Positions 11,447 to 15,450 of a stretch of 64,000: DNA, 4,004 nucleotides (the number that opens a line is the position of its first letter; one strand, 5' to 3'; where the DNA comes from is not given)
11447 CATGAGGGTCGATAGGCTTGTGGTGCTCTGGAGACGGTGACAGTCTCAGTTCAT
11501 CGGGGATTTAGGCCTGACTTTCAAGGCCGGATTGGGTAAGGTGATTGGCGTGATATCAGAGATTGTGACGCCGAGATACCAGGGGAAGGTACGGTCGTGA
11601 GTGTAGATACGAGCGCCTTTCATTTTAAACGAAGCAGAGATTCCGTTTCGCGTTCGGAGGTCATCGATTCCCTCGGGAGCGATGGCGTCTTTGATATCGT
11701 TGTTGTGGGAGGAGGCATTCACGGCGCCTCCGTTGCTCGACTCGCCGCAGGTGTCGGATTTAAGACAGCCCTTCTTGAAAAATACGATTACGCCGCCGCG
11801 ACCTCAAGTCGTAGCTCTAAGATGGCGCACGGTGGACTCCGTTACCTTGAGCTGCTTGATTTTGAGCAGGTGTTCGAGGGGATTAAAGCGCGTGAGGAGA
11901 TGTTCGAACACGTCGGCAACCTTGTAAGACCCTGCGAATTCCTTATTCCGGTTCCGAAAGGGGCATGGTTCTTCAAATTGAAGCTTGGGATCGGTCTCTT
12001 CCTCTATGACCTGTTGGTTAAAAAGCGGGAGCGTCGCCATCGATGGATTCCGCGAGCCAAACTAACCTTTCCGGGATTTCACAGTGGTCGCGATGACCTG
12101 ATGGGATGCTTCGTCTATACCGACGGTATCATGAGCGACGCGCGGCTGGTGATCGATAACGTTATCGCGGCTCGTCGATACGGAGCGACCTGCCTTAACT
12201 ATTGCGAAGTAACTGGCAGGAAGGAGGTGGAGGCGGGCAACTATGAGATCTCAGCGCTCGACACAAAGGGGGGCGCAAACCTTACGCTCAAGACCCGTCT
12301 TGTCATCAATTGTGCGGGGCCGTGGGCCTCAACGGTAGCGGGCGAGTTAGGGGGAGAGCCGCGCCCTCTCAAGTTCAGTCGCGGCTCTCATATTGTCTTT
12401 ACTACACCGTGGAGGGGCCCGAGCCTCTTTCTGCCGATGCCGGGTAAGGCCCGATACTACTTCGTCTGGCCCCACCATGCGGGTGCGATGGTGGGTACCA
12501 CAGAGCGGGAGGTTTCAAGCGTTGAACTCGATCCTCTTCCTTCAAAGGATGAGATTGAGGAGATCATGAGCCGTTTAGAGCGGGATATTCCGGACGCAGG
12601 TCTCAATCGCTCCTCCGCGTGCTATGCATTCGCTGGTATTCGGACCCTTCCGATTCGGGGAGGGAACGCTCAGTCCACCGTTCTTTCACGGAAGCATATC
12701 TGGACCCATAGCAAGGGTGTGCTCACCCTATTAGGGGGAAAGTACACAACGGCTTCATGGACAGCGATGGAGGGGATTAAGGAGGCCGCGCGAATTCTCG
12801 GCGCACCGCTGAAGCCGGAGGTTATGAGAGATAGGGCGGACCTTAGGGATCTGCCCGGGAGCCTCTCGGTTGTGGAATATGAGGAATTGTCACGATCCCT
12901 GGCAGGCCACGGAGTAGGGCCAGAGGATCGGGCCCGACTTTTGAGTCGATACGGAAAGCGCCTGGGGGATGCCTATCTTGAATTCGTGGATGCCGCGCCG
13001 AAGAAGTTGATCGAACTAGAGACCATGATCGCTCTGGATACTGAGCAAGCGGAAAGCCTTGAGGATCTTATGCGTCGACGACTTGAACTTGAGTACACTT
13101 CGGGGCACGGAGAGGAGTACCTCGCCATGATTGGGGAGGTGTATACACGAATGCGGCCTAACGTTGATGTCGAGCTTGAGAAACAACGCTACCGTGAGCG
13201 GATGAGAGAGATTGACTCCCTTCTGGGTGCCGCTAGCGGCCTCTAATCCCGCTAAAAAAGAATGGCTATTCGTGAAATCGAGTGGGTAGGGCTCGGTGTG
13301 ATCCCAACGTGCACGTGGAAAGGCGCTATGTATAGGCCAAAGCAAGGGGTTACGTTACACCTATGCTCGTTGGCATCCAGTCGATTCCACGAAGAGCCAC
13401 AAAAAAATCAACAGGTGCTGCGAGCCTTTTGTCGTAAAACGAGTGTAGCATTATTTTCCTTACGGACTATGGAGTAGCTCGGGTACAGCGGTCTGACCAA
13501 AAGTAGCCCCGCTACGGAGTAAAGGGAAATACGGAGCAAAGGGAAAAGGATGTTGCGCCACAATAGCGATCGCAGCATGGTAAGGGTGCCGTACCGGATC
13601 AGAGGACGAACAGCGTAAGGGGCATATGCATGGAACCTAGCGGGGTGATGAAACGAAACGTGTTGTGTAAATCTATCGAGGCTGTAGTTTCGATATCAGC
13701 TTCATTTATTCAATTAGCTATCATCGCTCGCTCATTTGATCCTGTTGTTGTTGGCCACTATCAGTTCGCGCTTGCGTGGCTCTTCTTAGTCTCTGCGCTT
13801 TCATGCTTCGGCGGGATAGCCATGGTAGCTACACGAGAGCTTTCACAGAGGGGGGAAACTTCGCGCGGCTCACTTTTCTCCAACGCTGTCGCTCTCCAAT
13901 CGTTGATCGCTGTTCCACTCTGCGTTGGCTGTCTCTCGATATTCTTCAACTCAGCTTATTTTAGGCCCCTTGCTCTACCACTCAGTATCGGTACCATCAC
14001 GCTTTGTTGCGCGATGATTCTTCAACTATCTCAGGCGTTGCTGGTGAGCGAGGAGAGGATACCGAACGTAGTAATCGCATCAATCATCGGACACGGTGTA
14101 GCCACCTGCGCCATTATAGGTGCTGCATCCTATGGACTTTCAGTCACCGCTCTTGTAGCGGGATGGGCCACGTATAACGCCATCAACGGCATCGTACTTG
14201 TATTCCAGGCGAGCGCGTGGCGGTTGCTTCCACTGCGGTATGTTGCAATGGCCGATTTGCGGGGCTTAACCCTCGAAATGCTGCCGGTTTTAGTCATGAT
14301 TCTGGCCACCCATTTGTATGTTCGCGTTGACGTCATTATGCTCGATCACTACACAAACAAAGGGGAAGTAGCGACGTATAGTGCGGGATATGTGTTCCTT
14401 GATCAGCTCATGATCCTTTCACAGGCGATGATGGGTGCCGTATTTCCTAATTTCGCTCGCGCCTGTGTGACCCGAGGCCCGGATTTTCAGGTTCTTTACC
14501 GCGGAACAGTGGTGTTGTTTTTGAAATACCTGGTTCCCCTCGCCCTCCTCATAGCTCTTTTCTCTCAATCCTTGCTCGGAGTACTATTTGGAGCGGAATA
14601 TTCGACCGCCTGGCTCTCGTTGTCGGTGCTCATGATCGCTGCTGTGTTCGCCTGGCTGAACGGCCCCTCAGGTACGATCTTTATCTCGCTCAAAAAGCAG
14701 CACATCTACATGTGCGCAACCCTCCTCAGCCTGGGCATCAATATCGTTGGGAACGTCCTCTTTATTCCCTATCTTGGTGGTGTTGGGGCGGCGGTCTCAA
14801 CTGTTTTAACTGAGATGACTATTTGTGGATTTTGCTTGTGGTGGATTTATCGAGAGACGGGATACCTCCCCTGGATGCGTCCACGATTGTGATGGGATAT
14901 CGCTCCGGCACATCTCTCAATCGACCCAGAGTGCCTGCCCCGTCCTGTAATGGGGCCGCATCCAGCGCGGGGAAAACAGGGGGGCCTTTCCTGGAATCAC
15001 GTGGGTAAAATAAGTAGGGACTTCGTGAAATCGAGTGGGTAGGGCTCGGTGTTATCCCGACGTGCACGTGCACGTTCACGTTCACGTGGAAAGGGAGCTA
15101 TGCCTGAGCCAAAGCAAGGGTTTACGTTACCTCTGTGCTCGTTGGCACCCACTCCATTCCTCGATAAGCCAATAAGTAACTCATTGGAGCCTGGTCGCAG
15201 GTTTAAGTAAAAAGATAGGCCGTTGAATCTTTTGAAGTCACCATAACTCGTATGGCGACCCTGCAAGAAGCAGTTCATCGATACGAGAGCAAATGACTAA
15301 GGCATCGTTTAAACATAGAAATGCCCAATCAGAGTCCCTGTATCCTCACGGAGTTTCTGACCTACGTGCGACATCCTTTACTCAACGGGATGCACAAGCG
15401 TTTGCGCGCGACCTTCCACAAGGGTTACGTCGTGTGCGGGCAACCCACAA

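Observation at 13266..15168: Second MITE-like family (R2, about 130 bp) in direct orientation brackets a Wzx-type flippase gene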

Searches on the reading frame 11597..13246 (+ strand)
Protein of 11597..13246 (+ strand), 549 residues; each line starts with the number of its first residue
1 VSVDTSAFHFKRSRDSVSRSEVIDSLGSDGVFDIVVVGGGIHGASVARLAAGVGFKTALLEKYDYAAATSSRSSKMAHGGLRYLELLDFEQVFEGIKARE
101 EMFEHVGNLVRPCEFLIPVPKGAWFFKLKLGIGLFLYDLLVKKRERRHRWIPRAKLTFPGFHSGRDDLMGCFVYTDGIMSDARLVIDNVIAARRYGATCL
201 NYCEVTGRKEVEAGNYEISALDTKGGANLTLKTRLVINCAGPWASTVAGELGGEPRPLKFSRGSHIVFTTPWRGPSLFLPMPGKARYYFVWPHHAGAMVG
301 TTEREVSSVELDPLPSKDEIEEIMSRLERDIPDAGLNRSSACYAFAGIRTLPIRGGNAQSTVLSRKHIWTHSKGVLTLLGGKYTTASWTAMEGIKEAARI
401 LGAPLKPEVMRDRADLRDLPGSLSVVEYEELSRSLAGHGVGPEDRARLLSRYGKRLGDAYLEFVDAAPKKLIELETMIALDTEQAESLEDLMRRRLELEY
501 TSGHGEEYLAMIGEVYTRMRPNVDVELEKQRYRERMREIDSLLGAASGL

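Call 12: search_protein_families(library=pfam, proteins=[window:11597-13246:+])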
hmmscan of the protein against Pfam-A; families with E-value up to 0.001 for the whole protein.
window:11597-13246:+ (549 aa): 3 families
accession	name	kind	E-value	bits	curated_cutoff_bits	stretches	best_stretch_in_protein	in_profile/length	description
PF01266.30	DAO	-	5.5e-43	148.3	27.9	1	33-384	1-350/353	FAD dependent oxidoreductase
PF01494.25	FAD_binding_3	-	0.00044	20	22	0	33-252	3-168/349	FAD binding domain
PF16901.10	DAO_C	-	0.00096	19.5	31.4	0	433-515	21-114/126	C-terminal domain of alpha-glycerophosphate oxidase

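Call 40: find_encoding_contigs(protein=window:11597-13246:+, flank=6000, max_places=10)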
Protein window:11597-13246:+ (549 aa): 1 contig read that carries it; 1 place shown.
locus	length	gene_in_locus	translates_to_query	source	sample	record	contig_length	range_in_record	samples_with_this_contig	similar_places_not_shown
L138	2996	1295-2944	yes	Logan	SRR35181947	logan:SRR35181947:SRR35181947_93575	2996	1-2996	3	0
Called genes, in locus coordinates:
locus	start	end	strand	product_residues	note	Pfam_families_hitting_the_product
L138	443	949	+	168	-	PF04366:Ysc84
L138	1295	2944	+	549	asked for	PF01266:DAO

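Call 41: find_homologous_proteins(query=window:11597-13246:+, max_evalue=1e-80)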
Query window:11597-13246:+ (549 aa): 347 proteins with E <= 1e-80 among 8000 candidates; the best 120 are listed.
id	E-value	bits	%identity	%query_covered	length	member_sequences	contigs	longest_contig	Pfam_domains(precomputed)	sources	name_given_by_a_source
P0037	0.0e+0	1245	100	100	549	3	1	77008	PF01266.31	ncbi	ncbi:MAG: hypothetical protein RIS36_229 [Pseudomonadota bacterium]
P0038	0.0e+0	1078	86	99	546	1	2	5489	PF01266.31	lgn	-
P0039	0.0e+0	1062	85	99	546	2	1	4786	PF01266.31,PF01494.26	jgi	-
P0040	1.4e-296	1003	80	99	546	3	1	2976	PF01266.31,PF01494.26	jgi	-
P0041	5.4e-293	991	79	99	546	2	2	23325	PF01266.31,PF01494.26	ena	-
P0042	1.0e-286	970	80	97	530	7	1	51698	PF16901.11,PF01266.31,PF01494.26,PF12831.14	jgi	jgi:glycerol-3-phosphate dehydrogenase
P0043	3.4e-286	968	77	99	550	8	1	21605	PF16901.11,PF01266.31,PF01494.26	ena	-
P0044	2.1e-284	962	77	99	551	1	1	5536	PF01266.31,PF01494.26,PF12831.14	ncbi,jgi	jgi:glycerol-3-phosphate dehydrogenase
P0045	3.2e-284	962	78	98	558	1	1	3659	PF01266.31,PF01494.26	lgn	-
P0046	1.2e-283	960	77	99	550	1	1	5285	PF01266.31,PF01494.26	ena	-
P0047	1.9e-283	959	77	99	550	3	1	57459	PF01266.31,PF01494.26,PF12831.14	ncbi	ncbi:MAG: hypothetical protein RL518_2533 [Pseudomonadota bacterium]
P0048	5.4e-282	954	76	99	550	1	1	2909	PF01266.31,PF01494.26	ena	-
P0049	7.0e-282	954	76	99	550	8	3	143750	PF16901.11,PF01266.31,PF01494.26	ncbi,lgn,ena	-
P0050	8.5e-282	954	76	99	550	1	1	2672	PF01266.31,PF01494.26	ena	-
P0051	1.1e-281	953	76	99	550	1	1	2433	PF01266.31,PF01494.26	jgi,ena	-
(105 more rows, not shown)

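Call 42: find_encoding_contigs(protein=P0038, flank=7000, max_places=2)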
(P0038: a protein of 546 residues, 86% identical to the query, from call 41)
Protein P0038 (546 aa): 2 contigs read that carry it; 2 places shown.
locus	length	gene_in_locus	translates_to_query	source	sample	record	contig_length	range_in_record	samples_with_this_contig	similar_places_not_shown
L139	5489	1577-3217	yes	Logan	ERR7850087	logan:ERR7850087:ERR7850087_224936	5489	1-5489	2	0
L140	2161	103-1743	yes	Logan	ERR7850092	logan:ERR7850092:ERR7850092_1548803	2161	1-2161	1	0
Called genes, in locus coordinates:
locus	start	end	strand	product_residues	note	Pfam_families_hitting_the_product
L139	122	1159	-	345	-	PF00793:DAHP_synth_1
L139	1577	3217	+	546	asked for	PF01266:DAO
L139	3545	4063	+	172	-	-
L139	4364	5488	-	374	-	?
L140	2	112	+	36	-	?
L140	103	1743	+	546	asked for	PF01266:DAO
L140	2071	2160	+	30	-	?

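Call 43: find_encoding_contigs(protein=P0039, flank=7000, max_places=2)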
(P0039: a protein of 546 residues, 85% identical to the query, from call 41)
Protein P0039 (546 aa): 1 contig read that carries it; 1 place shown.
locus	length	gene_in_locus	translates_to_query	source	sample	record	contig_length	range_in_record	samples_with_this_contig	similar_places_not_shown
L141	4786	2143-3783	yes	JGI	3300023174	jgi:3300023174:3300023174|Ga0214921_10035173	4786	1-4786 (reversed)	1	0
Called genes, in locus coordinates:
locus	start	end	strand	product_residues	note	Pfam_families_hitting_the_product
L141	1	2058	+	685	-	?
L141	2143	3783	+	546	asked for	PF01266:DAO, PF01494:FAD_binding_3 (weak)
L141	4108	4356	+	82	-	-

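Call 44: find_encoding_contigs(protein=P0041, flank=7000, max_places=2)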
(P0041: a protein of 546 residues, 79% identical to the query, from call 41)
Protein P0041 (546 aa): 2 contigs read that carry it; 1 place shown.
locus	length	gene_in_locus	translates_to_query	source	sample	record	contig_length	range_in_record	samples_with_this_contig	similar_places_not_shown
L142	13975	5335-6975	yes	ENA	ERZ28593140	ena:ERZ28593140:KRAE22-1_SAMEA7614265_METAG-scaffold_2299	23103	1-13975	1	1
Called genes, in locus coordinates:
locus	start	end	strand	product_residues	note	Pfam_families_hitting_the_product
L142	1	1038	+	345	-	?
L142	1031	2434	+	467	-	PF02321:OEP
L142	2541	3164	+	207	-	PF04366:Ysc84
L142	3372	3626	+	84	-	-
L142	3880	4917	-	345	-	PF00793:DAHP_synth_1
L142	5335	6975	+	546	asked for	PF01266:DAO, PF01494:FAD_binding_3 (weak)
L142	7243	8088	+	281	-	-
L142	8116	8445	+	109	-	-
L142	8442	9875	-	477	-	PF13230:GATase_4 (weak), PF13522:GATase_6, PF13537:GATase_7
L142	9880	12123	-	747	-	PF18072:FGAR-AT_linker, PF00586:AIRS, PF02769:AIRS_C, PF00586:AIRS, PF02769:AIRS_C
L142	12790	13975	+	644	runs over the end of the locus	PF08298:AAA_PrkA, PF06798:PrkA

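Call 45: find_encoding_contigs(protein=P0042, flank=7000, max_places=2)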
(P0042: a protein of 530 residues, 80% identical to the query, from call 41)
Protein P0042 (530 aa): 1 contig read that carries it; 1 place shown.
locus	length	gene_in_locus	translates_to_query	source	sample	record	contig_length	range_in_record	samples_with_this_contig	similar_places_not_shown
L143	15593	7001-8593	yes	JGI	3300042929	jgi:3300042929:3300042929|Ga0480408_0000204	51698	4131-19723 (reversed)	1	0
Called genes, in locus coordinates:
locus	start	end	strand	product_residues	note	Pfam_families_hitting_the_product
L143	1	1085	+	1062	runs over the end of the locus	PF00873:ACR_tran, PF03176:MMPL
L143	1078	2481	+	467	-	PF02321:OEP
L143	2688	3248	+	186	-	PF04366:Ysc84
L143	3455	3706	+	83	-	-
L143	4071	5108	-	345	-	PF00793:DAHP_synth_1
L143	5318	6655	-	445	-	PF03807:F420_oxidored (weak), PF01210:NAD_Gly3P_dh_N (weak), PF07479:NAD_Gly3P_dh_C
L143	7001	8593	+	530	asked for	PF01266:DAO, PF01494:FAD_binding_3 (weak), PF12831:FAD_oxidored (faint), PF16901:DAO_C (faint)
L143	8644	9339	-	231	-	PF00149:Metallophos, PF12850:Metallophos_2 (weak)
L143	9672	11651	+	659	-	PF08843:AbiEii (weak)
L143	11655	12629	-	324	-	PF09339:HTH_IclR (faint), PF12802:MarR_2 (faint), PF12840:HTH_20 (faint), PF13404:HTH_AsnC-type, PF13412:HTH_24, PF01037:AsnC_trans_reg (weak)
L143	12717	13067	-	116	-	-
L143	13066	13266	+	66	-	-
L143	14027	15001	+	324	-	-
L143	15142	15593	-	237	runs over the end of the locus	PF14319:Zn_Tnp_IS91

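Call 48: search_protein_families(library=ncbifam, proteins=[window:11597-13246:+], max_evalue=0.1)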
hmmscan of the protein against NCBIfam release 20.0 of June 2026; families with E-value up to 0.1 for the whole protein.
window:11597-13246:+ (549 aa): 38 families (the best 25 are shown)
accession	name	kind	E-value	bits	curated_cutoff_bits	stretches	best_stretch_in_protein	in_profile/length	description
NF008899.0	PRK12266.1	equivalog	1.3e-61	208.6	360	1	31-499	6-481/508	glycerol-3-phosphate dehydrogenase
NF009906.0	PRK13369.1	equivalog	1.6e-59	201.8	352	1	30-497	5-478/502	glycerol-3-phosphate dehydrogenase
NF033461.1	glycerol3P_ox_1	equivalog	3.3e-40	137.9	840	1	18-351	6-348/607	type 1 glycerol-3-phosphate oxidase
TIGR03377.1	glycerol3P_GlpA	equivalog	4.3e-29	101.4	552.8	2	166-462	126-414/530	anaerobic glycerol-3-phosphate dehydrogenase subunit GlpA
NF008313.0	PRK11101.1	equivalog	3.3e-17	62.3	425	2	167-424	136-391/548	anaerobic glycerol-3-phosphate dehydrogenase subunit A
NF033460.1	glycerol3P_ox_II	equivalog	8.9e-10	38.2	460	2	32-81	2-52/361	type 2 glycerol-3-phosphate oxidase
TIGR02352.1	thiamin_ThiO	equivalog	1.9e-06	27.2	250.8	1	34-71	1-38/351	glycine oxidase ThiO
TIGR02032.1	GG-red-SF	subfamily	4.4e-06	26.6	158.8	1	32-64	1-33/297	geranylgeranyl reductase family protein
NF008425.0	PRK11259.1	equivalog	2.3e-05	23.5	257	1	157-254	126-215/377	N-methyl-L-tryptophan oxidase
NF009477.0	PRK12843.1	equivalog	0.00079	18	758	1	24-74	9-59/578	FAD-dependent oxidoreductase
NF004991.0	PRK06370.1-3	subfamily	0.001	17.7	620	1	30-63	34-67/509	FAD-containing oxidoreductase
TIGR01984.1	UbiH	equivalog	0.0011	17.9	392.2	1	33-94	1-66/382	2-octaprenyl-6-methoxyphenyl hydroxylase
NF041160.1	DGGPL_Thplmales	equivalog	0.0026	16.7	780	1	32-63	4-35/396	digeranylgeranylglycerophospholipid reductase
TIGR01988.1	Ubi-OHases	subfamily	0.0041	16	224.65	1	33-91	1-64/387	ubiquinone biosynthesis hydroxylase, UbiH/UbiF/VisC/COQ6 family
NF005691.0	PRK07494.1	equivalog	0.0048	15.5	459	1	31-89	8-64/404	UbiH/UbiF family hydroxylase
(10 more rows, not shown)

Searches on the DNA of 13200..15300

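Call 59: search_rna_families(source=window, start=13200, end=15300, threshold=evalue, max_evalue=1)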
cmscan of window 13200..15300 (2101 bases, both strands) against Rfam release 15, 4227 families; matches with E-value up to 1: 0.
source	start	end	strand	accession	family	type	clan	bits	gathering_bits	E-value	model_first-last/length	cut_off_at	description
